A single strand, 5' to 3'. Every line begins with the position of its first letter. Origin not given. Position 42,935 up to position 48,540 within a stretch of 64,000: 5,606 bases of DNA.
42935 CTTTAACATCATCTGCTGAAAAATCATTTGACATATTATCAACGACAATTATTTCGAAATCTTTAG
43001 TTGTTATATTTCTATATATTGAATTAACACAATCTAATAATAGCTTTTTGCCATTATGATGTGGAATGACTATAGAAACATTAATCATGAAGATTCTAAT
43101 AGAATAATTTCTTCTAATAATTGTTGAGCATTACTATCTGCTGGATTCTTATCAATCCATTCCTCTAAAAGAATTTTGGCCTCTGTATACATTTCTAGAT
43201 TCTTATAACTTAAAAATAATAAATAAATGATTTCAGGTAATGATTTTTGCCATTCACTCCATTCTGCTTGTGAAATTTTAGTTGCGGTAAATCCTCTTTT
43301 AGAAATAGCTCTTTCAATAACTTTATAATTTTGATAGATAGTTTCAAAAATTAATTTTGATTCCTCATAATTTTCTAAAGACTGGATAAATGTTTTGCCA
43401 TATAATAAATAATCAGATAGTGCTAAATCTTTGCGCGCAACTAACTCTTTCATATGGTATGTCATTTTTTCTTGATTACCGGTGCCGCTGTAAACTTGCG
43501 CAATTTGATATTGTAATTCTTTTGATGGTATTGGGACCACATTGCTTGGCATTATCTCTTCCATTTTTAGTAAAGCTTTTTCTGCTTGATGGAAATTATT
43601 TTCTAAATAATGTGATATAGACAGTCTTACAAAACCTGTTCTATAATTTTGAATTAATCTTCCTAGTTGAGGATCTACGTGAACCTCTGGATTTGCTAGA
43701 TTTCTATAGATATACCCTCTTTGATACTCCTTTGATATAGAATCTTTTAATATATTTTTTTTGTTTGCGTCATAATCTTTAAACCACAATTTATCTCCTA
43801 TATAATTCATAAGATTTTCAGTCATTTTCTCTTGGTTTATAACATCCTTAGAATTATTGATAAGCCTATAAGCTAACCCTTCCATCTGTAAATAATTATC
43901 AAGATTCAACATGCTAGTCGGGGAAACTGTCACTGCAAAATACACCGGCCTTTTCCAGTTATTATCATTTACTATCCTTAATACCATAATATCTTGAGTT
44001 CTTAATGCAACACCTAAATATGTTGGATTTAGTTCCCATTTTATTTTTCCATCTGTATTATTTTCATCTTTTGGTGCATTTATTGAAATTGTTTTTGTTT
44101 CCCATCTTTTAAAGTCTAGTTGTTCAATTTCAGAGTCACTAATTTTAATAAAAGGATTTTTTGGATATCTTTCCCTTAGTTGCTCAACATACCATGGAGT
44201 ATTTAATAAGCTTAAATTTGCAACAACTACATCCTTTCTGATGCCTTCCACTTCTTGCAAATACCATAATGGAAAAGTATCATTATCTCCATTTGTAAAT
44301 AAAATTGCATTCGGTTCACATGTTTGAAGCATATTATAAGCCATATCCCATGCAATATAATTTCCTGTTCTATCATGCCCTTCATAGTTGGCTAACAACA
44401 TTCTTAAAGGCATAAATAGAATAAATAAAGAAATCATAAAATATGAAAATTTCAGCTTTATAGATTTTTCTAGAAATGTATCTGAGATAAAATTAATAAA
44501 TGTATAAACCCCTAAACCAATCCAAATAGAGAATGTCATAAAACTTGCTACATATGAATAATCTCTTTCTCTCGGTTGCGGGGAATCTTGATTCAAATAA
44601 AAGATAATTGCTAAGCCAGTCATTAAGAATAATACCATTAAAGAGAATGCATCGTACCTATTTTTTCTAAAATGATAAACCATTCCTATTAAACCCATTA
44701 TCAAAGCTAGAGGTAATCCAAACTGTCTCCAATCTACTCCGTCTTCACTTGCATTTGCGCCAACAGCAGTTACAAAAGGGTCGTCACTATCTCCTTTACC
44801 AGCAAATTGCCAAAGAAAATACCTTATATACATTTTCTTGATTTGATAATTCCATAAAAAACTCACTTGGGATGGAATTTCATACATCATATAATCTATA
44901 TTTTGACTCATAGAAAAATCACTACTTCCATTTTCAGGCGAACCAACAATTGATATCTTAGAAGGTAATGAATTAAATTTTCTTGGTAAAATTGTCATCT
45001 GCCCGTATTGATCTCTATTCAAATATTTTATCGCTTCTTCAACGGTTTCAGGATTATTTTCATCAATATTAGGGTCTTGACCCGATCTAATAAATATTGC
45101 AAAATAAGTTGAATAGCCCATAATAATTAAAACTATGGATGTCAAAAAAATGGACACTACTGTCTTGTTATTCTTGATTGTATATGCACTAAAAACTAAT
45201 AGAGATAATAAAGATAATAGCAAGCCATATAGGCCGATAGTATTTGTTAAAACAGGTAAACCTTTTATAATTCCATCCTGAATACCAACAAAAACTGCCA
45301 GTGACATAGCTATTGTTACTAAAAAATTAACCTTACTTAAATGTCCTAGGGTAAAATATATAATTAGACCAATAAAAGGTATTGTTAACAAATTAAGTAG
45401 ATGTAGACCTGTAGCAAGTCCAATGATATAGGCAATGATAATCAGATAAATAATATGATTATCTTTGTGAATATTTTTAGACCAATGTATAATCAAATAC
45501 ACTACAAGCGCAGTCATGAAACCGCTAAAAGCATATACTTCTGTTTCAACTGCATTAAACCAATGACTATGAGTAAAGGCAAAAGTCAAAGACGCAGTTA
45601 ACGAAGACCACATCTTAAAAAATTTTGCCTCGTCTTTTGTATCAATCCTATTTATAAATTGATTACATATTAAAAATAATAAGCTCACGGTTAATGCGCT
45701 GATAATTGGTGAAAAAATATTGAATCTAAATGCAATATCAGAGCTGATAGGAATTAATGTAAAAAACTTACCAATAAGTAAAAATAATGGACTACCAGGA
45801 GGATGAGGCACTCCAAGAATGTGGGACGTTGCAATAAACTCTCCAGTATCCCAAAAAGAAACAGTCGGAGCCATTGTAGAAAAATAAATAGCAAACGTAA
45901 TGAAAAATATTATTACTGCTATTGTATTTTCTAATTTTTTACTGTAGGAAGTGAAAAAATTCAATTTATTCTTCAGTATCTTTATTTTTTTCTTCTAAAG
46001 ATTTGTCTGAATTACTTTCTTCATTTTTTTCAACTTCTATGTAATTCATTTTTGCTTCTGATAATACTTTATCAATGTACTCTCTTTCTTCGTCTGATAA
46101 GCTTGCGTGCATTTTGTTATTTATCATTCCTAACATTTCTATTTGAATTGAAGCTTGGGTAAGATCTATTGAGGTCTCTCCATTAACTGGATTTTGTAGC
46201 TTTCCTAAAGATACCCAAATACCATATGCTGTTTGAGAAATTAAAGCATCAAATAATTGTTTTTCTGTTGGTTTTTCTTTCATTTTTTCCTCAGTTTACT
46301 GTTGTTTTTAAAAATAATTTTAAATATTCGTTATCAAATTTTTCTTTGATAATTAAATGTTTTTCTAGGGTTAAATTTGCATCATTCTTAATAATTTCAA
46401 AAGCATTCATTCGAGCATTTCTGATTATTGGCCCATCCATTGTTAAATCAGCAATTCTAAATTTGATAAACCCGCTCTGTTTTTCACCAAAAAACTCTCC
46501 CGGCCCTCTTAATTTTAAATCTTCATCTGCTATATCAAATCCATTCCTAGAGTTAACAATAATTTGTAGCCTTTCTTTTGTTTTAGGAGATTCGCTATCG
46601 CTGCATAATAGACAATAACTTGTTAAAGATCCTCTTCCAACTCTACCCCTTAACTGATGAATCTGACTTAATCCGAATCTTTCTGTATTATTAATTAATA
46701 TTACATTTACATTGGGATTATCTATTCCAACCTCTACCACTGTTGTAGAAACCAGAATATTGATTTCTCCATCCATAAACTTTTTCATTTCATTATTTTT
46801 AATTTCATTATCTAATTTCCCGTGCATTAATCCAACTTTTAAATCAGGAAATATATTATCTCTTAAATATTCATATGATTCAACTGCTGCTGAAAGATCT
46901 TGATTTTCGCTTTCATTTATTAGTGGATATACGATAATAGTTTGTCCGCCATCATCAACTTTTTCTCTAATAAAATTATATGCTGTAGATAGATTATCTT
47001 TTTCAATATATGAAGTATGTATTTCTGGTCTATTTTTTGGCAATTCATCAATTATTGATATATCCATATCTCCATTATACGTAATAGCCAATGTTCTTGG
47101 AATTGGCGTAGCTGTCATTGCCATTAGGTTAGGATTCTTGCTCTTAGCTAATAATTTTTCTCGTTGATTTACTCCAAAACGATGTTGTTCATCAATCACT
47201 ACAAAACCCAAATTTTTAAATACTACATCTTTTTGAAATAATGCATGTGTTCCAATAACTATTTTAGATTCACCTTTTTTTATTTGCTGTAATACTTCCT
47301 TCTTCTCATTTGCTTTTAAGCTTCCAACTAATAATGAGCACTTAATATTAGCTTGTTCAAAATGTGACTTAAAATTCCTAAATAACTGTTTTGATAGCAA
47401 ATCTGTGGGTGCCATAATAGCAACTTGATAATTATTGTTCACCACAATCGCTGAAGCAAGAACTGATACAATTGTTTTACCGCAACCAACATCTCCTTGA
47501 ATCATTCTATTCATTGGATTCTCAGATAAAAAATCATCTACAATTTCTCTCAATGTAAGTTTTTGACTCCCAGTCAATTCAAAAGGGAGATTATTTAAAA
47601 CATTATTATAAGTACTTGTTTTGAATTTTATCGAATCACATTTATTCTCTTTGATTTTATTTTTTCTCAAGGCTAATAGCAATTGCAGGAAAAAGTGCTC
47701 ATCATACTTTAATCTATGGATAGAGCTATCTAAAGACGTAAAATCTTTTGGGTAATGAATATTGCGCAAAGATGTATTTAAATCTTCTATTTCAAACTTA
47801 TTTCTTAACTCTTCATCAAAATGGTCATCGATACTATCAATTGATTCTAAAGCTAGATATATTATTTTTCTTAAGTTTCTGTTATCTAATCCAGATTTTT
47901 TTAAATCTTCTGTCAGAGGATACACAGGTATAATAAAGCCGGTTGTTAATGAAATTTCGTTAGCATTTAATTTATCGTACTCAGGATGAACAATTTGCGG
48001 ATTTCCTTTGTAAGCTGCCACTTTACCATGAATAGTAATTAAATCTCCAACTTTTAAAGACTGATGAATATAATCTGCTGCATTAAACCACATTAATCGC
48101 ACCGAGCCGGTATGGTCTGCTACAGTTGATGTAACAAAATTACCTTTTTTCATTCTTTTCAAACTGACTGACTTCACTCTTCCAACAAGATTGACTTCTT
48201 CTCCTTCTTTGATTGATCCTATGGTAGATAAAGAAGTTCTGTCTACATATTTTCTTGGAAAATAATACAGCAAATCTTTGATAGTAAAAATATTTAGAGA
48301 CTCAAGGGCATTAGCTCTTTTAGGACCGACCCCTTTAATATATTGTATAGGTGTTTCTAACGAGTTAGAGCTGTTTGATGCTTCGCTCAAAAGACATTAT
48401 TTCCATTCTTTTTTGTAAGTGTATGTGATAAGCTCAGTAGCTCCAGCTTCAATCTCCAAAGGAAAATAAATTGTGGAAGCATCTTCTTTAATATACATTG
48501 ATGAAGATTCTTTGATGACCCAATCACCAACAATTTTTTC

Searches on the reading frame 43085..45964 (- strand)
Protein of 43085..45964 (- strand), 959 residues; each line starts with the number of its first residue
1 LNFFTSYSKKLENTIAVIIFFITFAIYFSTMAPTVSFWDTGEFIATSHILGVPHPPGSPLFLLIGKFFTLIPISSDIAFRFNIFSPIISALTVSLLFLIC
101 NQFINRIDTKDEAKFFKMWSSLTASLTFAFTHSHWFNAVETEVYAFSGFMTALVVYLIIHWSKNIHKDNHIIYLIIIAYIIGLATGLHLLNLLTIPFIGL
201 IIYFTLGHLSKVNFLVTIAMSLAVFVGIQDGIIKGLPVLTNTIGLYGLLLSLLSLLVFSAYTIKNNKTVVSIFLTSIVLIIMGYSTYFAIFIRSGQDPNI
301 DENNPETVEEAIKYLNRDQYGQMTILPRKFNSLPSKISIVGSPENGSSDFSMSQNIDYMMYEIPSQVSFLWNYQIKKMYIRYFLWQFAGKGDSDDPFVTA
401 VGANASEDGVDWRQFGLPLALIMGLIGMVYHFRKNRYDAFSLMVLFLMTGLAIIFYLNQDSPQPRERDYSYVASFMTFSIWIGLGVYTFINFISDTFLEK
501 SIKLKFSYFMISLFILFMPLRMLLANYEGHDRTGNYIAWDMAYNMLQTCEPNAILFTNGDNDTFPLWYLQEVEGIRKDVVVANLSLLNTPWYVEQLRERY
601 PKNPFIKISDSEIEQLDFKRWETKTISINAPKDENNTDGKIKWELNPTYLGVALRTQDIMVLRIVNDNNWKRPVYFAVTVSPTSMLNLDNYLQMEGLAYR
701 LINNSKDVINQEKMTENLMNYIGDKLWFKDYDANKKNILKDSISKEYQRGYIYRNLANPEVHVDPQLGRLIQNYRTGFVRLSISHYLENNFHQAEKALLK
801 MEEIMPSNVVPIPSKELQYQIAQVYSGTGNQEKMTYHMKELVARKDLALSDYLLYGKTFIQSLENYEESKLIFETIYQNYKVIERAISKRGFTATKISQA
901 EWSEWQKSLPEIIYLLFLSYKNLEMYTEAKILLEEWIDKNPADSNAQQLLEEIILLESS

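Call 77: search_protein_families(library=pfam, proteins=[window:43085-45964:-])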
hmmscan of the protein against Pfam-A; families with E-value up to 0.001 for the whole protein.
window:43085-45964:- (959 aa): 1 family
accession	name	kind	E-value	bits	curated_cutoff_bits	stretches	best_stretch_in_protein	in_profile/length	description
PF11028.14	TMEM260-like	-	6e-53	179.7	24.2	1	39-205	1-173/179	Protein O-mannosyl-transferase TMEM260-like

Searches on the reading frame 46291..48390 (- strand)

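Call 77: search_protein_families(library=pfam, proteins=[window:46291-48390:-])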
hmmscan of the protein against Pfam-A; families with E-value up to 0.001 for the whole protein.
window:46291-48390:- (699 aa): 8 families
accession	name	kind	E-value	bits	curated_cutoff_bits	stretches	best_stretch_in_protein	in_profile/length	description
PF17191.10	RecG_wedge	-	5.7e-33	114.2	23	1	14-178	1-156/162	RecG wedge domain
PF00270.35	DEAD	-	2.6e-24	86.3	26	1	292-433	14-163/167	DEAD/DEAH box helicase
PF00271.37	Helicase_C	-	1.2e-22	80.6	23.5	1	474-586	10-108/110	Helicase conserved C-terminal domain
PF04851.21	ResIII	-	6.5e-16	59.1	22.5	1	271-429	3-162/164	Type III restriction enzyme, res subunit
PF01336.31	tRNA_anti-codon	-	5.8e-14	52.2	27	1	66-140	1-74/75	OB-fold nucleic acid binding domain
PF19833.4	RecG_dom3_C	-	1.9e-13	50.7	26.8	1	616-685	3-73/87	ATP-dependent DNA helicase RecG, domain 3, C-terminal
PF18766.7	SWI2_SNF2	-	2.6e-07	31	26.7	1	281-432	7-158/221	SWI2/SNF2 ATPase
PF22590.2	Cas3-like_C_2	-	0.0004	21.1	27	0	501-586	14-103/106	CRISPR-associated nuclease/helicase Cas3, C-terminal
